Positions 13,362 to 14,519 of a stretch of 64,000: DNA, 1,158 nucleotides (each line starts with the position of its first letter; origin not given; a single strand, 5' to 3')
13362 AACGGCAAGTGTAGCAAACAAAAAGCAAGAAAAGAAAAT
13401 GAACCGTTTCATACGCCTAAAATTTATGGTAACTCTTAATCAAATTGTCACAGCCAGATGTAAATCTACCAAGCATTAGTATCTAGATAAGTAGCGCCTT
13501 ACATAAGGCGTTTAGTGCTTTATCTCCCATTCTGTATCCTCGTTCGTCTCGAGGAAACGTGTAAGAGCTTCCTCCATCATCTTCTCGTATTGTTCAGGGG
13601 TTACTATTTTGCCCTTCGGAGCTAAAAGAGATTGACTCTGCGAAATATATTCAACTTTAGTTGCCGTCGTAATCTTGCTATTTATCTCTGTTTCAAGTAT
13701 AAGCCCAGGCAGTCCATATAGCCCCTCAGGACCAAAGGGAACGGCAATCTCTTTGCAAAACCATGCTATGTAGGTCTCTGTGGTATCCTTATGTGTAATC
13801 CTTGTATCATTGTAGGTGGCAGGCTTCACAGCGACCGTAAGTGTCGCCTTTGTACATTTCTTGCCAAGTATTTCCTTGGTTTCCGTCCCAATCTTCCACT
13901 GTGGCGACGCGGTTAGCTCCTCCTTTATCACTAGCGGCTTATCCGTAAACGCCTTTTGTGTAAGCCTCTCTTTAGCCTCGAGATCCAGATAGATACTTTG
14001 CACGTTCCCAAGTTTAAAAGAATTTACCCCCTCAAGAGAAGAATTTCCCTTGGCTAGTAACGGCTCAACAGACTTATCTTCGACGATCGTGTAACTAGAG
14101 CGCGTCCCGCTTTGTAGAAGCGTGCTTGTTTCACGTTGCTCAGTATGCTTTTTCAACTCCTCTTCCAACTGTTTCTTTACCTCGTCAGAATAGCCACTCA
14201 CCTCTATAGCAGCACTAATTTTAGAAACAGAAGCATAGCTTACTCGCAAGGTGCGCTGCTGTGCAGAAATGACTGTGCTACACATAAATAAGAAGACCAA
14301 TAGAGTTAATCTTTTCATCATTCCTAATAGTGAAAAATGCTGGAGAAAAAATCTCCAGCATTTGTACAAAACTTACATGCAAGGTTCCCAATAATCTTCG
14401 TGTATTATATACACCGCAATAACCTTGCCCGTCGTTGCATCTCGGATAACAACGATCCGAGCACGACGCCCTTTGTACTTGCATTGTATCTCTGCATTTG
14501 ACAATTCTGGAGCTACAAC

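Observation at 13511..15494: Recent 754-bp GLPGLI gene duplication with mosaic divergence (gene-conversion signature)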

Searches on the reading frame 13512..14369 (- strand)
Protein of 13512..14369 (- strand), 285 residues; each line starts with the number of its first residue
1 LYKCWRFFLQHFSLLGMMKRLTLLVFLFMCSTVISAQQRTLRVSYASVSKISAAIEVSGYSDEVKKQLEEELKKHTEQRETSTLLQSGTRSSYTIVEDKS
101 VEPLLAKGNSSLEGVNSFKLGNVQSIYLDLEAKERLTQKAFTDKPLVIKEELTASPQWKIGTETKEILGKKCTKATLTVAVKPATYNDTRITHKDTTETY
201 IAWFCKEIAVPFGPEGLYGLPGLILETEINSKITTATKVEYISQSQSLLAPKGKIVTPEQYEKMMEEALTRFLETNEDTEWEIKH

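Call 4: search_protein_families(library=pfam, proteins=[window:13512-14321:-], max_evalue=0.01)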
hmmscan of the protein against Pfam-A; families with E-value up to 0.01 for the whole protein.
window:13512-14321:- (269 aa): 2 families
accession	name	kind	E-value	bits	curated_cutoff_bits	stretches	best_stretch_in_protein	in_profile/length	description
PF09697.16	Porph_ging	-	1.1e-11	45.6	25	1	142-210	1-81/81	Protein of unknown function (Porph_ging)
PF22252.2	PNGase_F-II_N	-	1.2e-05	25.4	27.6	1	140-232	78-155/173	N-glycanase peptide, N-terminal domain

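Call 6: find_encoding_contigs(protein=window:13512-14321:-, flank=10000, max_places=10)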
Protein window:13512-14321:- (269 aa): no gene with exactly this product is on record in the collection.

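Call 7: search_protein_families(library=ncbifam, proteins=[window:13512-14321:-], max_evalue=0.01)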
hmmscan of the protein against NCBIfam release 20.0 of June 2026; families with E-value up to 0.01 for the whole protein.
window:13512-14321:- (269 aa): 1 family
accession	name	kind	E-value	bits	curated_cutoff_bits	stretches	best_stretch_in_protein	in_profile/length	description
TIGR01200.1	GLPGLI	subfamily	1.6e-34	119.7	50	1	6-251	3-227/229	GLPGLI family protein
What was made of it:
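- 13512..14321 (-): GLPGLI gene B, 269 aa, intact. It has an ATG start and a signal peptide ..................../QQ. TIGR01200 1.6e-34 and PF09697 1.1e-11 (calls 4, 7).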

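Call 8: find_related_loci(query=window:13512-14321:-, collection=genome_contigs, flank=10000)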
Query window:13512-14321:- (269 aa) in genome_contigs; peptide patterns used: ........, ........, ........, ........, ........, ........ (x = any residue, [..] = any of these).
325 stretches matched a pattern; 4 encode a relative of the query (tblastn E <= 1e-3); 4 distinct loci.
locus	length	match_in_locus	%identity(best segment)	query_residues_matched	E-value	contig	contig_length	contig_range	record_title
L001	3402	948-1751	95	2-269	2e-180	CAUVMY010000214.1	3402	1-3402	MAG TPA_asm: uncultured Bacteroidia bacterium isolate SRR23388462_bin.16_MetaWRAP_v1.3_MAG genome assembly, contig: ERZ2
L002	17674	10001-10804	85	2-269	2e-150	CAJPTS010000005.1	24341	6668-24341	MAG: Bacteroidia bacterium isolate SRR9217474-mag-bin.2 genome assembly, contig: SRR9217474-mag-bin.2_36, whole genome s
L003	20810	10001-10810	76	1-269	4e-129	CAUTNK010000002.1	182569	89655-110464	MAG TPA_asm: uncultured Bacteroidia bacterium isolate ERR10228863_bin.95_MetaWRAP_v1.3_MAG genome assembly, contig: ERZ2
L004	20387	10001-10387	34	141-253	2e-15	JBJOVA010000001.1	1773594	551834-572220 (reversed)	Chitinophagaceae bacterium LWZ2-11 1, whole genome shotgun sequence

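Call 9: find_encoding_contigs(protein=window:13512-14318:-, flank=10000, max_places=10)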
Protein window:13512-14318:- (268 aa): no gene with exactly this product is on record in the collection.

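Call 12: find_related_loci(query=window:13512-14321:-, collection=metagenome_contigs, flank=6000)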
Query window:13512-14321:- (269 aa) in metagenome_contigs; peptide patterns used: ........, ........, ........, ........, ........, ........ (x = any residue, [..] = any of these).
600 stretches matched a pattern (row limit reached: there are more); 3 encode a relative of the query (tblastn E <= 1e-3); 3 distinct loci.
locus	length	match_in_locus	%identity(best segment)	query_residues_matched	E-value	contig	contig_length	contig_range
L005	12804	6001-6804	95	2-269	2e-169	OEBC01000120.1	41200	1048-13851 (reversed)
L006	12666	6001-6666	25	1-239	4e-9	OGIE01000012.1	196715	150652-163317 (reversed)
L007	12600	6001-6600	25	1-210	6e-9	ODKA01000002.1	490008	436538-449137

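Call 18: find_homologous_proteins(query=window:13512-14321:-, max_evalue=1e-20)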
Query window:13512-14321:- (269 aa): 12 proteins with E <= 1e-20 among 870 candidates.
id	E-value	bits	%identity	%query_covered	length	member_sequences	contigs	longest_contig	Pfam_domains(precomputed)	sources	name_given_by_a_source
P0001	2.9e-158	543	95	100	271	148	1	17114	PF22252.3,PF09697.17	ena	-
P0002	8.3e-156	535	95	98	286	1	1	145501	PF09697.17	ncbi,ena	-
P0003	3.5e-155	533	94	100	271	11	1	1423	PF22252.3,PF09697.17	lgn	-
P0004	6.4e-142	489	94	91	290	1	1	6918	PF22252.3,PF09697.17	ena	-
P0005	3.1e-137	474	84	100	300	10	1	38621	PF09697.17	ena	-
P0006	1.7e-127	442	82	100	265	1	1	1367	PF09697.17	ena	-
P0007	2.9e-123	428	74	100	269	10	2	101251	PF09697.17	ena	-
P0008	2.2e-122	425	75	100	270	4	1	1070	PF09697.17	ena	-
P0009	4.0e-119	415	73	100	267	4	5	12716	PF09697.17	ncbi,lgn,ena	-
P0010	3.3e-110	386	67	100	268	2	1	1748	PF09697.17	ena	-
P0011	1.4e-65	239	73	62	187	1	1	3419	-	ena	-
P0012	8.5e-37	145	36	92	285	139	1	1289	PF09697.17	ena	-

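Call 20: find_encoding_contigs(protein=P0002, flank=8000, max_places=6)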
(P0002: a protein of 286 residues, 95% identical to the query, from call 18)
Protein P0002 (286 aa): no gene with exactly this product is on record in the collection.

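Call 21: find_encoding_contigs(protein=P0001, flank=8000, max_places=6)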
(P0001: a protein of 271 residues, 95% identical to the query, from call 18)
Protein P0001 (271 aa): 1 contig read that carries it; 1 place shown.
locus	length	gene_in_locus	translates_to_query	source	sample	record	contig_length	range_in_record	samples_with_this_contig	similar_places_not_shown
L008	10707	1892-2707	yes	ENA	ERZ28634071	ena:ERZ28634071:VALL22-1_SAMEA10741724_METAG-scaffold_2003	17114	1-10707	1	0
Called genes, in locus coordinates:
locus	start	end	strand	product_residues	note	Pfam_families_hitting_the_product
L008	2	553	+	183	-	?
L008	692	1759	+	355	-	PF02615:Ldh_2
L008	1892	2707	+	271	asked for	PF22252:PNGase_F-II_N (faint), PF09697:Porph_ging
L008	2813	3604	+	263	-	PF22252:PNGase_F-II_N (faint), PF09697:Porph_ging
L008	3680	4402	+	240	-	PF22252:PNGase_F-II_N (weak), PF09697:Porph_ging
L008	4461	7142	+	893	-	PF13620:CarboxypepD_reg (weak), PF13715:CarbopepD_reg_2 (faint)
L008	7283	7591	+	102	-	PF00216:Bac_DNA_binding, PF18291:HU-HIG (faint), PF18289:HU-CCDC81_euk_2 (weak)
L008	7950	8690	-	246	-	PF00005:ABC_tran, PF02463:SMC_N (faint), PF13304:AAA_21 (weak)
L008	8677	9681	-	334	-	PF01032:FecCD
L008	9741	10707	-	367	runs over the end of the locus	PF00383:dCMP_cyt_deam_1, PF14437:MafB19-deam, PF01872:RibD_C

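Call 22: list_cluster_members(proteins=[P0002, P0001, window:13512-14369:-, window:13512-14321:-, window:13512-14318:-, window:14373-14624:-, window:14373-14732:-])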
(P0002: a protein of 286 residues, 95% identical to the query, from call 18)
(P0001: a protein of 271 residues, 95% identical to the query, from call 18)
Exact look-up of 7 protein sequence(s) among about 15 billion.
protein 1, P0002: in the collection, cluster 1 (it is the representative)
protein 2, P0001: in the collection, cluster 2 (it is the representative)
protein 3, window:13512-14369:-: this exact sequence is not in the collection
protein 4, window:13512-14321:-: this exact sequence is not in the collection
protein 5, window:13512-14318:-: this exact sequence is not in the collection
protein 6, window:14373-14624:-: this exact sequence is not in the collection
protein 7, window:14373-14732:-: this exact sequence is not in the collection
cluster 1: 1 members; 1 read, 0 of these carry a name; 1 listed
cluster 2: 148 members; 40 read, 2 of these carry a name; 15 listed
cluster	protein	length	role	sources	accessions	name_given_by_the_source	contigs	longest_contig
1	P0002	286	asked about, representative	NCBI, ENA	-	-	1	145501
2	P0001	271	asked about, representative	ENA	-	-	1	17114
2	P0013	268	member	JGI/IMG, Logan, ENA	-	Protein of unknown function (Porph_ging).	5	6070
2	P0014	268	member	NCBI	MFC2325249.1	MAG: GLPGLI family protein [Bacteroides sp.]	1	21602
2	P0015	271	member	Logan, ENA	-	-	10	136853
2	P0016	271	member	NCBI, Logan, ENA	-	-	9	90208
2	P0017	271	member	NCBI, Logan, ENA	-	-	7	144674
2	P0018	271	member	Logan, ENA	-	-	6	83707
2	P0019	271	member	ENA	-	-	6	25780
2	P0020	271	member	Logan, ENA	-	-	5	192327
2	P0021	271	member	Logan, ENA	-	-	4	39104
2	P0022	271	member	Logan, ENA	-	-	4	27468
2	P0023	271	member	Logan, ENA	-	-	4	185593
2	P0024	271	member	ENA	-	-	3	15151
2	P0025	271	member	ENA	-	-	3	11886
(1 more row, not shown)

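Call 23: find_encoding_contigs(protein=P0015, flank=6000, max_places=10)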
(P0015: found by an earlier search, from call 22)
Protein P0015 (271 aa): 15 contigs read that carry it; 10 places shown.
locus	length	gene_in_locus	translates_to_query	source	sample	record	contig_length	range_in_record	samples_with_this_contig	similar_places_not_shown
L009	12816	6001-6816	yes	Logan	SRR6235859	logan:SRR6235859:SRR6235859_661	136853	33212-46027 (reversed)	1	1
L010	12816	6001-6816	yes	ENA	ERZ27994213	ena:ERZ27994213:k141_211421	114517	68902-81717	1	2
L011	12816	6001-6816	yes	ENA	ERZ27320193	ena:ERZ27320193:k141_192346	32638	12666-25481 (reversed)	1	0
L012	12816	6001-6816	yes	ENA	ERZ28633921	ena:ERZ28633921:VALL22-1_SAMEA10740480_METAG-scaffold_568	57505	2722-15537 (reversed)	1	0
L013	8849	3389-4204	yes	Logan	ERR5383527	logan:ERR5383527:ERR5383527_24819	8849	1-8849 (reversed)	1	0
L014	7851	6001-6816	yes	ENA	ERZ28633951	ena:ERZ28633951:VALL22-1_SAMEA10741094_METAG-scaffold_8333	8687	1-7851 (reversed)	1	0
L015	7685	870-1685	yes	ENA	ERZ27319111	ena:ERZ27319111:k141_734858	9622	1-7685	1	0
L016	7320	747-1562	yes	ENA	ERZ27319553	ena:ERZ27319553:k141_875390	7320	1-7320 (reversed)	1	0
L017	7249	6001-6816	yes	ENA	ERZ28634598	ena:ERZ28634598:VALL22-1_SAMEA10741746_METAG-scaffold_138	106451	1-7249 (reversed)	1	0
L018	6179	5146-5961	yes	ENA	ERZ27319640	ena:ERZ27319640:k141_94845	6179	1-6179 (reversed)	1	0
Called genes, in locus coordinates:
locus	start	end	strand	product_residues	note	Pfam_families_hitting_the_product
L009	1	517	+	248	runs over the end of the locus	PF02463:SMC_N (faint), PF00005:ABC_tran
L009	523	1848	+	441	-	PF19295:SufBD_N, PF01458:SUFBD_core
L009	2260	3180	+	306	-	PF00459:Inositol_P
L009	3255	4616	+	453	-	PF00209:SNF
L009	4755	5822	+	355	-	PF02615:Ldh_2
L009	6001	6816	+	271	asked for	PF22252:PNGase_F-II_N (faint), PF09697:Porph_ging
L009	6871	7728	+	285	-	PF09697:Porph_ging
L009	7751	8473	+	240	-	PF22252:PNGase_F-II_N (weak), PF09697:Porph_ging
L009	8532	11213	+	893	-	PF13620:CarboxypepD_reg (weak), PF13715:CarbopepD_reg_2 (faint)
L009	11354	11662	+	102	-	PF00216:Bac_DNA_binding, PF18291:HU-HIG (faint), PF18289:HU-CCDC81_euk_2 (weak)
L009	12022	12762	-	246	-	PF00005:ABC_tran, PF02463:SMC_N (faint), PF13304:AAA_21 (weak)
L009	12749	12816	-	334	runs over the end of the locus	PF01032:FecCD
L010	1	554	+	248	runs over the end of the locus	PF02463:SMC_N (faint), PF00005:ABC_tran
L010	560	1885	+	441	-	PF19295:SufBD_N, PF01458:SUFBD_core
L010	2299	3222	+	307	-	PF00459:Inositol_P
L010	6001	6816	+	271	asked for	PF22252:PNGase_F-II_N (faint), PF09697:Porph_ging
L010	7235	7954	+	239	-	PF22252:PNGase_F-II_N (weak), PF09697:Porph_ging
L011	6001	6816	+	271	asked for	PF22252:PNGase_F-II_N (faint), PF09697:Porph_ging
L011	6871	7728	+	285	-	PF22252:PNGase_F-II_N (faint), PF09697:Porph_ging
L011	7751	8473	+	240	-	PF22252:PNGase_F-II_N (weak), PF09697:Porph_ging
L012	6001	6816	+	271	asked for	PF22252:PNGase_F-II_N (faint), PF09697:Porph_ging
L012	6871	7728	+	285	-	PF22252:PNGase_F-II_N (faint), PF09697:Porph_ging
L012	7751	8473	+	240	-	PF22252:PNGase_F-II_N (weak), PF09697:Porph_ging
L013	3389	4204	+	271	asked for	PF22252:PNGase_F-II_N (faint), PF09697:Porph_ging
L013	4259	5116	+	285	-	PF09697:Porph_ging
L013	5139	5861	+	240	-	PF22252:PNGase_F-II_N (weak), PF09697:Porph_ging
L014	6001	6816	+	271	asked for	PF22252:PNGase_F-II_N (faint), PF09697:Porph_ging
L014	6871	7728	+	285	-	PF22252:PNGase_F-II_N (faint), PF09697:Porph_ging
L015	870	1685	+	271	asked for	PF22252:PNGase_F-II_N (faint), PF09697:Porph_ging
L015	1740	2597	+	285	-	PF22252:PNGase_F-II_N (faint), PF09697:Porph_ging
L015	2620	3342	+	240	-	PF22252:PNGase_F-II_N (weak), PF09697:Porph_ging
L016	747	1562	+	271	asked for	PF22252:PNGase_F-II_N (faint), PF09697:Porph_ging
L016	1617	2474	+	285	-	PF22252:PNGase_F-II_N (faint), PF09697:Porph_ging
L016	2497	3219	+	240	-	PF09697:Porph_ging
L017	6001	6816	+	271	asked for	PF22252:PNGase_F-II_N (faint), PF09697:Porph_ging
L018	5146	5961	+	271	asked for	PF22252:PNGase_F-II_N (faint), PF09697:Porph_ging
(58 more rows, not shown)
